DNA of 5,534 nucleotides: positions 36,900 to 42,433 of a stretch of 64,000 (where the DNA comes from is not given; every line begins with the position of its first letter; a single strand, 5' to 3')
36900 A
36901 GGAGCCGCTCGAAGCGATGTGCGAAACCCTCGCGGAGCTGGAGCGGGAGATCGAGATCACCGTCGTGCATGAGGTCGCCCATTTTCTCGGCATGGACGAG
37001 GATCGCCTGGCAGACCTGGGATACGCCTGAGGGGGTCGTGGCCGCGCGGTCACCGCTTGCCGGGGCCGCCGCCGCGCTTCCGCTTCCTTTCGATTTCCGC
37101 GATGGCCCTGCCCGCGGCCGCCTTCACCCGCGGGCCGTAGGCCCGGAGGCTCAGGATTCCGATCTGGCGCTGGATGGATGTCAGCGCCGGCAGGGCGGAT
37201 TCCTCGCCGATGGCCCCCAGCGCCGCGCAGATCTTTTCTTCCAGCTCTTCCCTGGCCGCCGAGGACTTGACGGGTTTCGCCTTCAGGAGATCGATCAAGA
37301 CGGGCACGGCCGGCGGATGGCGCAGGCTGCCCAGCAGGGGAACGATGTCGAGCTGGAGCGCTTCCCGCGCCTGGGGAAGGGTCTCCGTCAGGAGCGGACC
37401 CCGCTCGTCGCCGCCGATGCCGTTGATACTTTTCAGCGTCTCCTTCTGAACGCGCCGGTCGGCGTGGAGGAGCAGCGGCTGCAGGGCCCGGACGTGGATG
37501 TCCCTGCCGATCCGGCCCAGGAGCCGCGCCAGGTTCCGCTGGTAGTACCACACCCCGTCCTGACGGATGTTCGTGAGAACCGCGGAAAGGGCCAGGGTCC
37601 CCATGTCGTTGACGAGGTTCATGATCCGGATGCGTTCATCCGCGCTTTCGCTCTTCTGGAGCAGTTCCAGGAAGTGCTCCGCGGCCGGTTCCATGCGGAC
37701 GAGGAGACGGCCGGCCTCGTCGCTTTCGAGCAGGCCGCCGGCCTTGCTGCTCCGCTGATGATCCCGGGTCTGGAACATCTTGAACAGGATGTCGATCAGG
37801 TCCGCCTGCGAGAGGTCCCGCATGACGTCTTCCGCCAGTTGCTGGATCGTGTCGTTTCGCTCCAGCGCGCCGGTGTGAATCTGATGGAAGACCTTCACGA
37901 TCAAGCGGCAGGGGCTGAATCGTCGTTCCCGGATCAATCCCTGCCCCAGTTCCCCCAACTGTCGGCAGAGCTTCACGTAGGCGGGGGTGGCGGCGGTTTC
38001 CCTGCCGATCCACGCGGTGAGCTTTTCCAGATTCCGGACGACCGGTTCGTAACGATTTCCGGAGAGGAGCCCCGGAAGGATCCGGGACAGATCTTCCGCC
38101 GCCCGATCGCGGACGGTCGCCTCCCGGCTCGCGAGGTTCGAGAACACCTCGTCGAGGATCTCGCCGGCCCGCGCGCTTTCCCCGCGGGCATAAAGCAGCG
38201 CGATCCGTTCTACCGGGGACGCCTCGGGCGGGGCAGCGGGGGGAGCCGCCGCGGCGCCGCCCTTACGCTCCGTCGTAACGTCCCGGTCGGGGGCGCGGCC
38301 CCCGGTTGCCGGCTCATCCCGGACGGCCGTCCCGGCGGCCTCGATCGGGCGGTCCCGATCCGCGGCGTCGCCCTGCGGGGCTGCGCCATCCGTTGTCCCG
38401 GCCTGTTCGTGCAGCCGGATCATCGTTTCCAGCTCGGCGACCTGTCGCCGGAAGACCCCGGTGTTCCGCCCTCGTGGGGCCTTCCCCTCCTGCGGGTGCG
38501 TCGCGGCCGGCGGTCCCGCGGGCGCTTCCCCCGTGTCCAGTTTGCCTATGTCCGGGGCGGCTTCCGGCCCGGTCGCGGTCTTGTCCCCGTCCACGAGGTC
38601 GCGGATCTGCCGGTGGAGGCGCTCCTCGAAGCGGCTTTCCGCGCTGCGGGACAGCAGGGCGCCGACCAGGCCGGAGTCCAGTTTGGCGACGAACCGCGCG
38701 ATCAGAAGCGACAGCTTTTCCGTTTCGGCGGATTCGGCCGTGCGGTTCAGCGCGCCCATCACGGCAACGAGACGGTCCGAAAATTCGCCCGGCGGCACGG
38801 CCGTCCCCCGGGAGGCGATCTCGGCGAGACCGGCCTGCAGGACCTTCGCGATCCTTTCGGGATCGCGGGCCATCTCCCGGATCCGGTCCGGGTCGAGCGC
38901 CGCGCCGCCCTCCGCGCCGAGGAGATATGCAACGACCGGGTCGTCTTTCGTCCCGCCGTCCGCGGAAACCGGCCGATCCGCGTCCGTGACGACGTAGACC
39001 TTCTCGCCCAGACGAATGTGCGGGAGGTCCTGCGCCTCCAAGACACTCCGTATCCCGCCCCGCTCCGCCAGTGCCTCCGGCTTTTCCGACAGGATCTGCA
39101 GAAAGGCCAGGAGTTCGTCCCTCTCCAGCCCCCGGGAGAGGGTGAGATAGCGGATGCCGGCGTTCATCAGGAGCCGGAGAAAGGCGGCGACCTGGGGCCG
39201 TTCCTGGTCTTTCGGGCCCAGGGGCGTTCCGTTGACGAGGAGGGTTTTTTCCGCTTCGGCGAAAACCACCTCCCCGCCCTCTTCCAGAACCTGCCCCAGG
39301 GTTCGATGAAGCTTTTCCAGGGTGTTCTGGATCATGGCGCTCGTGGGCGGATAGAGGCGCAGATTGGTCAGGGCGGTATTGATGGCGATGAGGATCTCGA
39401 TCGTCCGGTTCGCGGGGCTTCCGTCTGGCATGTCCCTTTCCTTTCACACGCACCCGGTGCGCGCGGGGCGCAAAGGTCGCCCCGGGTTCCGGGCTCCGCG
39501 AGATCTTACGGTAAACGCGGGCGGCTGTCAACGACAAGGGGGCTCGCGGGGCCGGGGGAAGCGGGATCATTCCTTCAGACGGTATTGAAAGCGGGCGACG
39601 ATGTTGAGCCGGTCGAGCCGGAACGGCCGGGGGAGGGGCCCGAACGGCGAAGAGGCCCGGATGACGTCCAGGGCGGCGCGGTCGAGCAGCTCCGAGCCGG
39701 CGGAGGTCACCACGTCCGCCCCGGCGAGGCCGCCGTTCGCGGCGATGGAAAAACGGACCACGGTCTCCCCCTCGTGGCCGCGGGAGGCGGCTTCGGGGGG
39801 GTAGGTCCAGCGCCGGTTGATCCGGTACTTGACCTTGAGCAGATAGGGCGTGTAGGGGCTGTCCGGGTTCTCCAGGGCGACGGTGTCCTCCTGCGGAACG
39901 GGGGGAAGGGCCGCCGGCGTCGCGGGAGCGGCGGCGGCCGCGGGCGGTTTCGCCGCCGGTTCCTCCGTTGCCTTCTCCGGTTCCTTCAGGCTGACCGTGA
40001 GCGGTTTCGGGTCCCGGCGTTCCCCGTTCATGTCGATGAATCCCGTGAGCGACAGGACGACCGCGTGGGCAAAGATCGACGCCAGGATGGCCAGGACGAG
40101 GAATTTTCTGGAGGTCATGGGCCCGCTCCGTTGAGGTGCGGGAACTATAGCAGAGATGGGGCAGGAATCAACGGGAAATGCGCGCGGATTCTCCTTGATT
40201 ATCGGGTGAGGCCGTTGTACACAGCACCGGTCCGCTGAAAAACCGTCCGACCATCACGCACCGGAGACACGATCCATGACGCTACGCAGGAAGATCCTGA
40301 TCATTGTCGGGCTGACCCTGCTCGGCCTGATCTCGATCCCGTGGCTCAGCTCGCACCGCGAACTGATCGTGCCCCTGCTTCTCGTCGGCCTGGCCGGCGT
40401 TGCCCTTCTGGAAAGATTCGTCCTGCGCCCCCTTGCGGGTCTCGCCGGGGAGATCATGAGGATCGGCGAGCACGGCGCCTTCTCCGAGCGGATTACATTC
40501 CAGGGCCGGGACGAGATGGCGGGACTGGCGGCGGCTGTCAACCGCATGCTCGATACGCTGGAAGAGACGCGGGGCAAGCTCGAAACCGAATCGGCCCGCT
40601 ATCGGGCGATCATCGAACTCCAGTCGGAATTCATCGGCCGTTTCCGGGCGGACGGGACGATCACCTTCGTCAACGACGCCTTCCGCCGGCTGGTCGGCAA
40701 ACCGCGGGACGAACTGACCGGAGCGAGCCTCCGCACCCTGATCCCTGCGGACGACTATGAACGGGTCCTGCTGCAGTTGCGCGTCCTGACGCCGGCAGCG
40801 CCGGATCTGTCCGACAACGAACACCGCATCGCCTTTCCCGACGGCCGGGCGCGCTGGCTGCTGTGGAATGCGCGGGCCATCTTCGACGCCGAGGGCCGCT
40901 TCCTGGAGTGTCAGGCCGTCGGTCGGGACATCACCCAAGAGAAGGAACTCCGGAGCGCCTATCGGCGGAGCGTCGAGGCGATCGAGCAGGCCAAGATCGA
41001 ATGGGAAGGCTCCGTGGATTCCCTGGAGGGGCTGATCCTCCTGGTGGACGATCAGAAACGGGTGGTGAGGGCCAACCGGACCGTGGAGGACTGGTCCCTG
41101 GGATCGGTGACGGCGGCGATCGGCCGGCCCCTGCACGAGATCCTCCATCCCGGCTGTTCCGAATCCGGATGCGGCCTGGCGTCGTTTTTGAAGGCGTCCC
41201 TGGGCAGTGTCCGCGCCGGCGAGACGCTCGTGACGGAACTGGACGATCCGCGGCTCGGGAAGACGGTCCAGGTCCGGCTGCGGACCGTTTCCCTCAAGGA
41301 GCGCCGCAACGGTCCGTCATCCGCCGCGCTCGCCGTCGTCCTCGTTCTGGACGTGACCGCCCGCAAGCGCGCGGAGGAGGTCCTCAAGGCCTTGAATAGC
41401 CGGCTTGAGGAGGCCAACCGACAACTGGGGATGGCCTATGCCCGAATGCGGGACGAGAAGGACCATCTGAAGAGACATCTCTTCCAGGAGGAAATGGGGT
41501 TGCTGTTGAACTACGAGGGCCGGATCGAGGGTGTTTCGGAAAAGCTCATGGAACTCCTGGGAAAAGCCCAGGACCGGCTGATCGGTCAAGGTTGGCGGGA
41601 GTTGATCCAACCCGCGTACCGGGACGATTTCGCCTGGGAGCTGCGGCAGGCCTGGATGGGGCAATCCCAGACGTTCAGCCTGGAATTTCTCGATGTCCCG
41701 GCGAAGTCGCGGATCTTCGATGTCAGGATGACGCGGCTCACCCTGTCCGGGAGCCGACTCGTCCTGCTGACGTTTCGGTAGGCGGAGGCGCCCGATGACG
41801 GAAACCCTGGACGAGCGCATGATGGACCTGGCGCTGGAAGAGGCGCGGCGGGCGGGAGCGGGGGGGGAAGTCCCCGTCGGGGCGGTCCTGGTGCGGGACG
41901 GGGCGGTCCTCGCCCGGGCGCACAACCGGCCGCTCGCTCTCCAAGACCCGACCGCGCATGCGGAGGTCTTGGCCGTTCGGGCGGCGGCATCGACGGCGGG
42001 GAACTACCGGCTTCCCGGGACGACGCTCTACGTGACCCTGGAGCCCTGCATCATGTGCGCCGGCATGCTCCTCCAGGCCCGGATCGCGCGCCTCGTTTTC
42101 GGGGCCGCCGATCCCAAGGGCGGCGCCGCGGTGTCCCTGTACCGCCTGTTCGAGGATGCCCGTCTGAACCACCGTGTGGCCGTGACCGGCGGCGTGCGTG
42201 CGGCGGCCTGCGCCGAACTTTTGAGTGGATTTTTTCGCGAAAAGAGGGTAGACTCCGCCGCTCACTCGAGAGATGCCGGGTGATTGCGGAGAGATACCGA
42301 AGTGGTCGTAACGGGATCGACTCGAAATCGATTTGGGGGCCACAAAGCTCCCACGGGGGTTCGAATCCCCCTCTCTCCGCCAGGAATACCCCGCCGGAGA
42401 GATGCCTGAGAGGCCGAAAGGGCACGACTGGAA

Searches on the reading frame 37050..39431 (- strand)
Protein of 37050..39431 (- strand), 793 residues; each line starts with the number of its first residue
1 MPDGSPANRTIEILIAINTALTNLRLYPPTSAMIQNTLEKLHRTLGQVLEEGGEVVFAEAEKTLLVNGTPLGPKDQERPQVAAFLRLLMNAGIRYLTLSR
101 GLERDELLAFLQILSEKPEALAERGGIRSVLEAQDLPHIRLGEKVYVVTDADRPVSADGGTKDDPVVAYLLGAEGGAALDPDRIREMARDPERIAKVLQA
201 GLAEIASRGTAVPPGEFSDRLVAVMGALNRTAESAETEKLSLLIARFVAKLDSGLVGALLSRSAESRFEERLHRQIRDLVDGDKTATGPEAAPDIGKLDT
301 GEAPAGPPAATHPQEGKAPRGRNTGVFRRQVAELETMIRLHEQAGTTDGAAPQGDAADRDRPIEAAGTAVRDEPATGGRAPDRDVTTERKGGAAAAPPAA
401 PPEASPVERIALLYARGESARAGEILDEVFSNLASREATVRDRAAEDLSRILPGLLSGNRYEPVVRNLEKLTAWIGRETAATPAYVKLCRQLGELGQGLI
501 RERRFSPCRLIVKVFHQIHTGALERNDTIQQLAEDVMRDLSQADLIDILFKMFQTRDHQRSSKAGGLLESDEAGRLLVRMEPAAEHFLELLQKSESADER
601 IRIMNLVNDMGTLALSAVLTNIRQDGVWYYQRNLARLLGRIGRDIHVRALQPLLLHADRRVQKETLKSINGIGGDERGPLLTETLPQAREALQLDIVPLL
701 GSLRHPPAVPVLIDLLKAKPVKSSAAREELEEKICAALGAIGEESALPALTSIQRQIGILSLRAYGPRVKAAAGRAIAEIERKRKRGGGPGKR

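Call 30: search_protein_families(library=ncbifam, proteins=[window:37050-39431:-], max_evalue=1e-8)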
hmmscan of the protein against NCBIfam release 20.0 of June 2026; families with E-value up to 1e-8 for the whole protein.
window:37050-39431:- (793 aa): 0 families

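Call 85: search_protein_families(library=pfam, proteins=[window:37050-39431:-], max_evalue=0.0001)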
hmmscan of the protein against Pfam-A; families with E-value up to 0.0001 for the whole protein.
window:37050-39431:- (793 aa): 1 family
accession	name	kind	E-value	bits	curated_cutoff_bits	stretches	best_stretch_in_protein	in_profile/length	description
PF13646.12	HEAT_2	-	2.4e-08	34.6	27.7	0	619-685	4-71/88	HEAT repeats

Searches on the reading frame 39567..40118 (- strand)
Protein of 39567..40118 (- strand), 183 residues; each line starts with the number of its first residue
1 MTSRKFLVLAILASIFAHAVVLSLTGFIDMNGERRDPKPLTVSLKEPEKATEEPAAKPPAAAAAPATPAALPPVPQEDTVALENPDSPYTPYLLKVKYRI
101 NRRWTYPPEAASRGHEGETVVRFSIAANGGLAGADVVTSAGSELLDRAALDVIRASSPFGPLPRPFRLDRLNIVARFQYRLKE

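Call 30: search_protein_families(library=ncbifam, proteins=[window:39567-40118:-], max_evalue=1e-8)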
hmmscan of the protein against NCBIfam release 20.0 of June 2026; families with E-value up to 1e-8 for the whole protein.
window:39567-40118:- (183 aa): 1 family
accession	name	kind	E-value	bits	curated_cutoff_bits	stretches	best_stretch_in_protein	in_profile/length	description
TIGR01352.1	tonB_Cterm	subfamily_domain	4.8e-15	55.7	27.1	1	106-181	3-75/76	TonB family protein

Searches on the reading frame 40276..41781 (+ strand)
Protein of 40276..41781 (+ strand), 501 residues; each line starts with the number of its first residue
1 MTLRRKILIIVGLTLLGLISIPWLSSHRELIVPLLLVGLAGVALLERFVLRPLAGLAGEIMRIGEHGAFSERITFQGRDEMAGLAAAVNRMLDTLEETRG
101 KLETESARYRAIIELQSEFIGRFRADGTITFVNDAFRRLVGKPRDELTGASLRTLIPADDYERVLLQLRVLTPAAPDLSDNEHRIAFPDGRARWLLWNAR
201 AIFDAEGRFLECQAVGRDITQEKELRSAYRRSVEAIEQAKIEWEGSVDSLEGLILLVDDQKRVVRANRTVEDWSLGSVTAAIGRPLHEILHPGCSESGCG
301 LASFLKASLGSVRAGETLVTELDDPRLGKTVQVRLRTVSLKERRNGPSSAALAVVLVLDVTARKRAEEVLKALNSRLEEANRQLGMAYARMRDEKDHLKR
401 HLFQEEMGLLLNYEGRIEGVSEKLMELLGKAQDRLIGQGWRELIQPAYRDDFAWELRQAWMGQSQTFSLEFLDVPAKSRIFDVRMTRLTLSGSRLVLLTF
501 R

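Call 30: search_protein_families(library=ncbifam, proteins=[window:40276-41781:+], max_evalue=1e-8)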
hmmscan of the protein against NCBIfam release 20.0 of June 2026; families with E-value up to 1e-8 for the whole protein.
window:40276-41781:+ (501 aa): 5 families
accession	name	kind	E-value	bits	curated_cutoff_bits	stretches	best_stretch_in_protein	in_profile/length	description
NF053781.1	cdiGMPphdstlr2612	equivalog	1e-29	102.9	1600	1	101-224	147-269/1268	Tlr1612 family c-di-GMP phosphodiesterase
TIGR00229.1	sensory_box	domain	6.5e-28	97.4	22.9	1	105-227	3-124/126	PAS domain S-box protein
NF046044.1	PnpS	equivalog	3.6e-12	46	400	0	66-223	14-164/390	two-component system histidine kinase PnpS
NF033092.0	HK_WalK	equivalog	5.3e-10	38.5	725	1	42-161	194-312/594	cell wall metabolism sensor histidine kinase WalK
NF007298.0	PRK09776.1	equivalog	3e-09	35.3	1135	0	180-307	502-620/1111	diguanylate cyclase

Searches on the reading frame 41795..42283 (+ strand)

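Call 30: search_protein_families(library=ncbifam, proteins=[window:41795-42283:+], max_evalue=1e-8)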
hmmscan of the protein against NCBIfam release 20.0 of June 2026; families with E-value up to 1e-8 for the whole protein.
window:41795-42283:+ (162 aa): 3 families
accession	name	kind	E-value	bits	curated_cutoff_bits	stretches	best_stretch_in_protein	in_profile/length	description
NF008113.2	PRK10860.1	equivalog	1.7e-53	180.8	150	1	4-157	5-158/165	tRNA adenosine(34) deaminase TadA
TIGR00326.1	eubact_ribD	equivalog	6.1e-11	42.1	156.35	1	10-149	1-135/343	bifunctional diaminohydroxyphosphoribosylaminopyrimidine deaminase/5-amino-6-(5-phosphoribosylamino)uracil reductase RibD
NF008052.0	PRK10786.1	equivalog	9.6e-10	37.7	500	1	6-151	3-143/367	bifunctional diaminohydroxyphosphoribosylaminopyrimidine deaminase/5-amino-6-(5-phosphoribosylamino)uracil reductase RibD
